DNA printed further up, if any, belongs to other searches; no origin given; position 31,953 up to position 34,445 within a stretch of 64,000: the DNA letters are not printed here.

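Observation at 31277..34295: Single-polypeptide G6PD-6PGD fusion (zwf-gnd) immediately upstream of a ROK glucokinase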

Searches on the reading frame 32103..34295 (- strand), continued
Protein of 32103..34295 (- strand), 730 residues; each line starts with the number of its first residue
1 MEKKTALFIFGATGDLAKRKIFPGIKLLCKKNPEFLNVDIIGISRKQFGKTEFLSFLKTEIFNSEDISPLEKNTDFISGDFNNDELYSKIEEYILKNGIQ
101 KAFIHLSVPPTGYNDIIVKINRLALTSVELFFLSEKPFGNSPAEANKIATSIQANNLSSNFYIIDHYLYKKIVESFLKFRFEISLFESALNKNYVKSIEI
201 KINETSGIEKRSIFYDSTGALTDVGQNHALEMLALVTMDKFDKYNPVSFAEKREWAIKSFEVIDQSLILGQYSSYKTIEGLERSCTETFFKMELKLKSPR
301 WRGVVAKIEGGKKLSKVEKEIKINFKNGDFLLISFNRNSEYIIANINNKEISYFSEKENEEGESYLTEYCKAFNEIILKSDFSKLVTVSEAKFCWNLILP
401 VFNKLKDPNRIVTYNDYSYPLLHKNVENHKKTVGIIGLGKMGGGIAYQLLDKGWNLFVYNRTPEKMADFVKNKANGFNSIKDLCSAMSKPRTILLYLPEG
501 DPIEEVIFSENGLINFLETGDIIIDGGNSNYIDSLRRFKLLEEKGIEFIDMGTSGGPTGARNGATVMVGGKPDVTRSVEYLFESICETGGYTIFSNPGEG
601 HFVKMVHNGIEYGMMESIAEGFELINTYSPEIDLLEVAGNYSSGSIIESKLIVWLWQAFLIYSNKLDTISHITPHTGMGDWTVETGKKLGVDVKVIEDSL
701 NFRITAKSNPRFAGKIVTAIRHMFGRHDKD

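Call 53: search_protein_families(library=pfam, proteins=[L007:190-753:+, L007:1050-1865:+, L007:1920-2984:-, L007:3813-4511:+, L007:5016-5915:-, L007:8387-9472:-, L007:9595-11592:+, L007:11589-12335:+, L007:12387-14303:-, L007:3229-3816:+], max_evalue=0.0001)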
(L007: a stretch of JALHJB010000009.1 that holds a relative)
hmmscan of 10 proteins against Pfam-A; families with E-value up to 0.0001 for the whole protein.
L007:190-753:+ (187 aa): 0 families

L007:1050-1865:+ (271 aa): 0 families

L007:1920-2984:- (354 aa): 2 families
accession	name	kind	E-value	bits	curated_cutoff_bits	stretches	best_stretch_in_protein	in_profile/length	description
PF01409.25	tRNA-synt_2d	-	1.9e-96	322.7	19.8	1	96-354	2-246/246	tRNA synthetases class II core domain (F)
PF02912.23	Phe_tRNA-synt_N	-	2.7e-24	85.4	22.3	1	24-90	2-68/69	Aminoacyl tRNA synthetase class II, N-terminal domain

L007:3813-4511:+ (232 aa): 0 families

L007:5016-5915:- (299 aa): 2 families
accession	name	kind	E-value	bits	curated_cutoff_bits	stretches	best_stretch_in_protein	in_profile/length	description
PF00707.27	IF3_C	-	6.2e-36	122.7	34.8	1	174-258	1-85/86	Translation initiation factor IF-3, C-terminal domain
PF05198.21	IF3_N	-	7.5e-33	113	26.9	1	98-167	1-70/70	Translation initiation factor IF-3, N-terminal domain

L007:8387-9472:- (361 aa): 0 families

L007:9595-11592:+ (665 aa): 2 families
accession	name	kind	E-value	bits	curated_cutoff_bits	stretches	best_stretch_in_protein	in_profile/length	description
PF00005.33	ABC_tran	-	2.2e-35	122.7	25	1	368-513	2-136/137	ABC transporter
PF13304.12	AAA_21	-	1.1e-05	26.1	27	0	469-545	221-299/304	AAA domain, putative AbiEii toxin, Type IV TA system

L007:11589-12335:+ (248 aa): 1 family
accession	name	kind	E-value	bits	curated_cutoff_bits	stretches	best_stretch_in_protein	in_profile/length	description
PF00528.27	BPD_transp_1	-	2e-17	63.9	26.4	1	70-232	1-174/184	Binding-protein-dependent transport system inner membrane component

L007:12387-14303:- (638 aa): 4 families
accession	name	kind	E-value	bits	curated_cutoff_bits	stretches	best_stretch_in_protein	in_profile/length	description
PF00587.30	tRNA-synt_2b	-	3.9e-45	154.5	29.3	1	331-533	9-178/179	tRNA synthetase class II core domain (G, H, P, S and T)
PF03129.25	HGTP_anticodon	-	6.5e-22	77.9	21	1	546-634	1-92/94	Anticodon binding domain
PF02824.27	TGS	-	1.9e-15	57.1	22.2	1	4-63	1-60/60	TGS domain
PF07973.19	tRNA_SAD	-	1.2e-12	48.1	24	1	170-218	2-44/44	Threonyl and Alanyl tRNA synthetase second additional domain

L007:3229-3816:+ (195 aa): 0 families

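Call 55: find_homologous_proteins(query=L007:12387-14303:-, max_evalue=1e-50)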
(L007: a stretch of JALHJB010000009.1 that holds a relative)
Query L007:12387-14303:- (638 aa): 8000 proteins with E <= 1e-50 among 8000 candidates; the best 120 are listed.
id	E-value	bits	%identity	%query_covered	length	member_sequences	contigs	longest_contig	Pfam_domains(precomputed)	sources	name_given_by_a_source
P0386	0.0e+0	1441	98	100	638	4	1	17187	PF03129.26,PF02824.28,PF00587.31,PF07973.20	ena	-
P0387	0.0e+0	1425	97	100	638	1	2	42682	PF03129.26,PF02824.28,PF00587.31,PF07973.20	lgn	-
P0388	0.0e+0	1424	97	100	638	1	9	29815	PF03129.26,PF02824.28,PF00587.31,PF07973.20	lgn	-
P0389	0.0e+0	1421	97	100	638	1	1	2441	PF03129.26,PF02824.28,PF00587.31,PF07973.20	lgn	-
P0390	0.0e+0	1410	96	100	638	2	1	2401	PF03129.26,PF02824.28,PF00587.31,PF07973.20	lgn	-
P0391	0.0e+0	1392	95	100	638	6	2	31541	PF03129.26,PF02824.28,PF00587.31,PF07973.20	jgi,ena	-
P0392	0.0e+0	1381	93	100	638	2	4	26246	PF03129.26,PF02824.28,PF00587.31,PF07973.20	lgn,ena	-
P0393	0.0e+0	1362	92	100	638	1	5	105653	PF03129.26,PF02824.28,PF00587.31,PF07973.20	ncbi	ncbi:MAG: threonine--tRNA ligase [Coriobacteriia bacterium]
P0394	0.0e+0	1361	92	100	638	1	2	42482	PF03129.26,PF02824.28,PF00587.31,PF07973.20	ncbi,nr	ncbi:MAG: threonine--tRNA ligase [Coriobacteriia bacterium]|nr:threonine--tRNA ligase [Coriobacterii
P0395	0.0e+0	1344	91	100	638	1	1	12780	PF03129.26,PF02824.28,PF00587.31,PF07973.20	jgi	jgi:threonyl-tRNA synthetase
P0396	0.0e+0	1342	91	100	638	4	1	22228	PF03129.26,PF02824.28,PF00587.31,PF07973.20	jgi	jgi:threonyl-tRNA synthetase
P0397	0.0e+0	1341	91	100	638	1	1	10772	PF03129.26,PF02824.28,PF00587.31,PF07973.20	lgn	-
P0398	0.0e+0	1336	90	100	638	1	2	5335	PF03129.26,PF02824.28,PF00587.31,PF07973.20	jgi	jgi:threonyl-tRNA synthetase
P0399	0.0e+0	1326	89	100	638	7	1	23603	PF03129.26,PF02824.28,PF00587.31,PF07973.20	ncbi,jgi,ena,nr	ncbi:MAG: threonine--tRNA ligase [Coriobacteriia bacterium]|nr:threonine--tRNA ligase [Coriobacterii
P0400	0.0e+0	1326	89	100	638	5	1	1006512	PF03129.26,PF02824.28,PF00587.31,PF07973.20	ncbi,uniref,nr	ncbi:threonine--tRNA ligase [Anaerosoma tenue]|uniref:threonine--tRNA ligase n=1 Tax=Anaerosoma tenu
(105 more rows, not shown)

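Call 56: search_protein_families(library=pfam, proteins=[P0141, P0199, P0203, P0250, P0247, P0162, P0200, P0133, P0130], max_evalue=0.00001)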
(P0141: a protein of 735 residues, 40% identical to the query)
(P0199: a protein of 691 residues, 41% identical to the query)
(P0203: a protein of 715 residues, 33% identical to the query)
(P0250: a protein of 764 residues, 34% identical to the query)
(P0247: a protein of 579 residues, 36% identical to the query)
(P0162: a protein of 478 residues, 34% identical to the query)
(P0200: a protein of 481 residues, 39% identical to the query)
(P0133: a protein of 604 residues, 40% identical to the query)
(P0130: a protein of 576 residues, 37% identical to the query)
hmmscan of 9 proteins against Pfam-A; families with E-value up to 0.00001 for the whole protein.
P0141 (735 aa): 5 families
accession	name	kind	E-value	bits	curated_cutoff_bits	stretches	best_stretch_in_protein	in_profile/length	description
PF03446.21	NAD_binding_2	-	5e-34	118.1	21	1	442-592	2-155/161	NAD binding domain of 6-phosphogluconate dehydrogenase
PF00342.24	PGI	-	4.7e-18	65.5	22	1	64-430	91-467/486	Phosphoglucose isomerase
PF00393.24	6PGD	-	4.5e-17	62.8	27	1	604-713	1-116/290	6-phosphogluconate dehydrogenase, C-terminal domain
PF02826.25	2-Hacid_dh_C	-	1.6e-06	28.1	25.1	1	437-513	34-107/178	D-isomer specific 2-hydroxyacid dehydrogenase, NAD binding domain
PF03807.23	F420_oxidored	-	2.6e-06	28.4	21.6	1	442-530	2-91/94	NADP oxidoreductase coenzyme F420-dependent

P0199 (691 aa): 4 families
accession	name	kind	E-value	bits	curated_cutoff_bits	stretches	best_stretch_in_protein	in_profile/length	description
PF00479.28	G6PD_N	-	1.2e-27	98.2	22.1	1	3-83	106-182/183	Glucose-6-phosphate dehydrogenase, NAD binding domain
PF00393.24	6PGD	-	7.4e-15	55.5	27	1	553-580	1-28/290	6-phosphogluconate dehydrogenase, C-terminal domain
PF03446.21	NAD_binding_2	-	1.3e-14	54.9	21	1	396-525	19-140/161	NAD binding domain of 6-phosphogluconate dehydrogenase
PF02781.21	G6PD_C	-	5.2e-09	36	27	0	255-317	179-240/296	Glucose-6-phosphate dehydrogenase, C-terminal domain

P0203 (715 aa): 3 families
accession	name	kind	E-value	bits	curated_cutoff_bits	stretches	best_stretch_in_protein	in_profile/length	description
PF03446.21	NAD_binding_2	-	4.4e-52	176.8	21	2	404-559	1-153/161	NAD binding domain of 6-phosphogluconate dehydrogenase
PF00393.24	6PGD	-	2e-14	54.1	27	1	581-688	1-115/290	6-phosphogluconate dehydrogenase, C-terminal domain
PF03807.23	F420_oxidored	-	5.1e-06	27.4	21.6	0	405-451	2-50/94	NADP oxidoreductase coenzyme F420-dependent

P0250 (764 aa): 11 families
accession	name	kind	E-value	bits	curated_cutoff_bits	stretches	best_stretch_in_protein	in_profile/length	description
PF07992.20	Pyr_redox_2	-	4.9e-58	197.3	26.1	1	4-321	1-290/291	Pyridine nucleotide-disulphide oxidoreductase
PF03446.21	NAD_binding_2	-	5.5e-38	130.9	21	1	471-620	1-154/161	NAD binding domain of 6-phosphogluconate dehydrogenase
PF02852.28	Pyr_redox_dim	-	1.1e-20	74.3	25.3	1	341-448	1-108/110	Pyridine nucleotide-disulphide oxidoreductase, dimerisation domain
PF00070.33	Pyr_redox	-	4.5e-17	62.8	22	1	175-243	2-70/82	Pyridine nucleotide-disulphide oxidoreductase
PF00393.24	6PGD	-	9.1e-14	52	27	1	633-743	1-118/290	6-phosphogluconate dehydrogenase, C-terminal domain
PF02737.24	3HCDH_N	-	4.9e-13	49.8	22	0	6-34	2-30/180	3-hydroxyacyl-CoA dehydrogenase, NAD binding domain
PF02826.25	2-Hacid_dh_C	-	4.7e-12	46.1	25.1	1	470-557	37-124/178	D-isomer specific 2-hydroxyacid dehydrogenase, NAD binding domain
PF03807.23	F420_oxidored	-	1.2e-06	29.4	21.6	0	471-534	1-68/94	NADP oxidoreductase coenzyme F420-dependent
PF13738.12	Pyr_redox_3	-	2.8e-06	27.3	30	0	133-281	123-281/305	Pyridine nucleotide-disulphide oxidoreductase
PF13450.12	NAD_binding_8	-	7.1e-06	26.7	21.9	0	177-207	1-31/68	NAD(P)-binding Rossmann-like domain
PF01134.28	GIDA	-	9.5e-06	25.4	22.1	0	5-83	1-74/391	Glucose inhibited division protein A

P0247 (579 aa): 6 families
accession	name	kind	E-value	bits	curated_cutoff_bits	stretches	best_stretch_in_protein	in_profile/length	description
PF00923.25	TAL_FSA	-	6.4e-38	131.2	27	1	309-576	1-281/285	Transaldolase/Fructose-6-phosphate aldolase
PF03446.21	NAD_binding_2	-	4e-32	111.9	21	1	4-138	1-136/161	NAD binding domain of 6-phosphogluconate dehydrogenase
PF00393.24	6PGD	-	5.5e-21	75.6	27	1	170-291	1-129/290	6-phosphogluconate dehydrogenase, C-terminal domain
PF01488.26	Shikimate_DH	-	1.7e-07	31.9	24.3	1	4-67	14-81/138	Shikimate / quinate 5-dehydrogenase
PF03807.23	F420_oxidored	-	8e-07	30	21.6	1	4-57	1-58/94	NADP oxidoreductase coenzyme F420-dependent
PF02826.25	2-Hacid_dh_C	-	1e-06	28.7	25.1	1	4-96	38-127/178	D-isomer specific 2-hydroxyacid dehydrogenase, NAD binding domain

P0162 (478 aa): 4 families
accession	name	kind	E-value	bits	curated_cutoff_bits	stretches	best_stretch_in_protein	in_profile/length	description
PF03446.21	NAD_binding_2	-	6.2e-41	140.5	21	1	174-326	1-154/161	NAD binding domain of 6-phosphogluconate dehydrogenase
PF00393.24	6PGD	-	1.5e-21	77.5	27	1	339-452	1-121/290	6-phosphogluconate dehydrogenase, C-terminal domain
PF01202.28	SKI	-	7.6e-08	33.1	22.1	1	10-158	2-158/159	Shikimate kinase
PF13671.12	AAA_33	-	1.9e-07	31.9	27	1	3-135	2-143/143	AAA domain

P0200 (481 aa): 3 families
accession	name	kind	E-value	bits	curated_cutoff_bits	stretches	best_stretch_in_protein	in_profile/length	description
PF02502.23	LacAB_rpiB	-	1.8e-39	135.3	24.7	1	334-473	1-138/138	Ribose/Galactose Isomerase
PF03446.21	NAD_binding_2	-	1.2e-35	123.3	21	1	6-169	2-154/161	NAD binding domain of 6-phosphogluconate dehydrogenase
PF00393.24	6PGD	-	2.3e-16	60.5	27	1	192-300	1-116/290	6-phosphogluconate dehydrogenase, C-terminal domain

P0133 (604 aa): 3 families
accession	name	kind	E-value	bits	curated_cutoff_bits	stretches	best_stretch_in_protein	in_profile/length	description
PF02781.21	G6PD_C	-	2.4e-84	283.3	27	1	201-475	2-283/296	Glucose-6-phosphate dehydrogenase, C-terminal domain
PF00479.28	G6PD_N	-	1.3e-57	195.8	22.1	1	14-198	1-183/183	Glucose-6-phosphate dehydrogenase, NAD binding domain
PF03446.21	NAD_binding_2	-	1.1e-28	100.7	21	1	493-603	1-108/161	NAD binding domain of 6-phosphogluconate dehydrogenase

P0130 (576 aa): 6 families
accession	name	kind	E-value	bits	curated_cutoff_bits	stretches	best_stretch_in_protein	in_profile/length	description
PF02781.21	G6PD_C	-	2.4e-68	230.8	27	1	182-460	2-291/296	Glucose-6-phosphate dehydrogenase, C-terminal domain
PF00479.28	G6PD_N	-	2e-42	146.4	22.1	1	9-179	2-183/183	Glucose-6-phosphate dehydrogenase, NAD binding domain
PF03446.21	NAD_binding_2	-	2.9e-28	99.3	21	1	468-575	1-105/161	NAD binding domain of 6-phosphogluconate dehydrogenase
PF02826.25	2-Hacid_dh_C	-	1.2e-07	31.7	25.1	1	463-563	33-127/178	D-isomer specific 2-hydroxyacid dehydrogenase, NAD binding domain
PF03807.23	F420_oxidored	-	4.6e-06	27.6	21.6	0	469-519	2-56/94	NADP oxidoreductase coenzyme F420-dependent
PF01488.26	Shikimate_DH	-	7.8e-06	26.4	24.3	0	460-527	6-77/138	Shikimate / quinate 5-dehydrogenase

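Call 58: find_encoding_contigs(protein=P0002, flank=3000, max_places=1)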
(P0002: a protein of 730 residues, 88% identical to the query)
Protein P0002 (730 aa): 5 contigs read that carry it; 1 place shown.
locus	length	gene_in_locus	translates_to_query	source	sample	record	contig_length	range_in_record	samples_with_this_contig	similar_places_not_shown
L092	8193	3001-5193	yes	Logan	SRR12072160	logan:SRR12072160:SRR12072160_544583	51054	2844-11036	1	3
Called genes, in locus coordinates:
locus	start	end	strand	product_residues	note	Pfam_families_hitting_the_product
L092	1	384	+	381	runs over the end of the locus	PF00162:PGK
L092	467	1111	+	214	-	-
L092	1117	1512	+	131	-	PF00075:RNase_H, PF13456:RVT_3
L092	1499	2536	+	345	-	-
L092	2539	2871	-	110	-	-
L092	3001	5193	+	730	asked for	PF00479:G6PD_N, PF02781:G6PD_C, PF01488:Shikimate_DH (faint), PF03446:NAD_binding_2, PF00393:6PGD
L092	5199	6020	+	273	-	PF00480:ROK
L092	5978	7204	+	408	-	PF17785:PUA_3, PF10672:Methyltrans_SAM, PF03602:Cons_hypoth95, PF13847:Methyltransf_31 (weak)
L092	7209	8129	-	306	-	PF01145:Band_7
